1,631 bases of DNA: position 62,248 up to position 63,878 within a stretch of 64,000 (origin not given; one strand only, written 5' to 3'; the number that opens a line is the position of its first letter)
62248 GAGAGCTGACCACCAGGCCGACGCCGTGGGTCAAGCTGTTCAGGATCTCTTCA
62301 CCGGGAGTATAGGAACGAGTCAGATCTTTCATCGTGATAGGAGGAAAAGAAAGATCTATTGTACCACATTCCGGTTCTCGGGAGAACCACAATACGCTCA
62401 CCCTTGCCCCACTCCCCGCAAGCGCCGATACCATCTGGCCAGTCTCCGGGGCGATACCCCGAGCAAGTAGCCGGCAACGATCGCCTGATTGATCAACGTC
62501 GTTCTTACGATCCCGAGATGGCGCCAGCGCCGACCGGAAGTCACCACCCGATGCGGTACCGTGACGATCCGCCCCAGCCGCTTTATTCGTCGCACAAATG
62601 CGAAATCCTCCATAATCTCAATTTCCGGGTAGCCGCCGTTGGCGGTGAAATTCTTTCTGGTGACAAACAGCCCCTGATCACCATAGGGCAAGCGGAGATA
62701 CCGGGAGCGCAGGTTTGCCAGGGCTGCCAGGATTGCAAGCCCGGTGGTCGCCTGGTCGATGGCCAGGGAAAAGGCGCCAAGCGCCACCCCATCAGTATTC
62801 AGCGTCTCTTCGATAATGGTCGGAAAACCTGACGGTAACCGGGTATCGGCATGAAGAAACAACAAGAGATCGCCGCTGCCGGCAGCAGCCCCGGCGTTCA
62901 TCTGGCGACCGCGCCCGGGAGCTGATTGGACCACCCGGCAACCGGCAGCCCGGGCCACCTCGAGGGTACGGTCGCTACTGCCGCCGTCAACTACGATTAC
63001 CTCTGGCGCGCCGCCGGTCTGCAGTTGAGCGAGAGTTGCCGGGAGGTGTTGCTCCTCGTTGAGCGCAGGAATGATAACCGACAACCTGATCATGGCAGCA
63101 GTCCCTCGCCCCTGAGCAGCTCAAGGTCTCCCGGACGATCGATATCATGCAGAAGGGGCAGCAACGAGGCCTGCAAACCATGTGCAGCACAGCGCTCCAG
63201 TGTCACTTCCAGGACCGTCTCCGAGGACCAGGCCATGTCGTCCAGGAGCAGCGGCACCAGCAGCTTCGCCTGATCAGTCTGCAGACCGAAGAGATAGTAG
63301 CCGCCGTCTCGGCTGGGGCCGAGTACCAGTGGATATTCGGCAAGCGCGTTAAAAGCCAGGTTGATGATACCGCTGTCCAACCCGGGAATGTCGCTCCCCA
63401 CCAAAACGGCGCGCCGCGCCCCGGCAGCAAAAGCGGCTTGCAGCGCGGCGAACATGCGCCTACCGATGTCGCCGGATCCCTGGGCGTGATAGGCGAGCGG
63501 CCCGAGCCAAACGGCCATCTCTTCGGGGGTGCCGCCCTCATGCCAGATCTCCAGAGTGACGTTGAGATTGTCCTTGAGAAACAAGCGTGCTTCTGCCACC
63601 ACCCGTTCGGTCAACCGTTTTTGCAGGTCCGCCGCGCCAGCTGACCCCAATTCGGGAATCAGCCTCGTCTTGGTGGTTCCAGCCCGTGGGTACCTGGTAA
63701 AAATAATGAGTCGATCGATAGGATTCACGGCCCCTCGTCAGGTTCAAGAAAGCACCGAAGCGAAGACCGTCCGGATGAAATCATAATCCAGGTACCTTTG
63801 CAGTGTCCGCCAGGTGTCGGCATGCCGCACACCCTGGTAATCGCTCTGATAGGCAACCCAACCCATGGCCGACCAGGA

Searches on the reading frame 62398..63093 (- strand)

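Call 30: search_protein_families(library=pfam, proteins=[window:62398-63093:-], max_evalue=0.00001)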
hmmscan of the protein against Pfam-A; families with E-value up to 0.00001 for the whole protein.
window:62398-63093:- (231 aa): 2 families
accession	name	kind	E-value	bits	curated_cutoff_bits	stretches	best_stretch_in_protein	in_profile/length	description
PF00535.33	Glycos_transf_2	-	3.9e-16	59.9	23.3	1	5-92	1-97/168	Glycosyl transferase family 2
PF10111.15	Glyco_tranf_2_2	-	5.8e-06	26.4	27.3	0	5-84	1-92/276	Glycosyltransferase like family 2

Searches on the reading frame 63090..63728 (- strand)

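Call 30: search_protein_families(library=pfam, proteins=[window:63090-63728:-], max_evalue=0.00001)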
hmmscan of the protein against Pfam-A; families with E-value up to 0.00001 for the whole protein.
window:63090-63728:- (212 aa): 1 family
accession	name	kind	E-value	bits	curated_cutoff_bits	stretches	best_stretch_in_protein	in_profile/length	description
PF09837.15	DUF2064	-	6.8e-27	94.1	25.8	1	54-169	8-120/120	Uncharacterized protein conserved in bacteria (DUF2064)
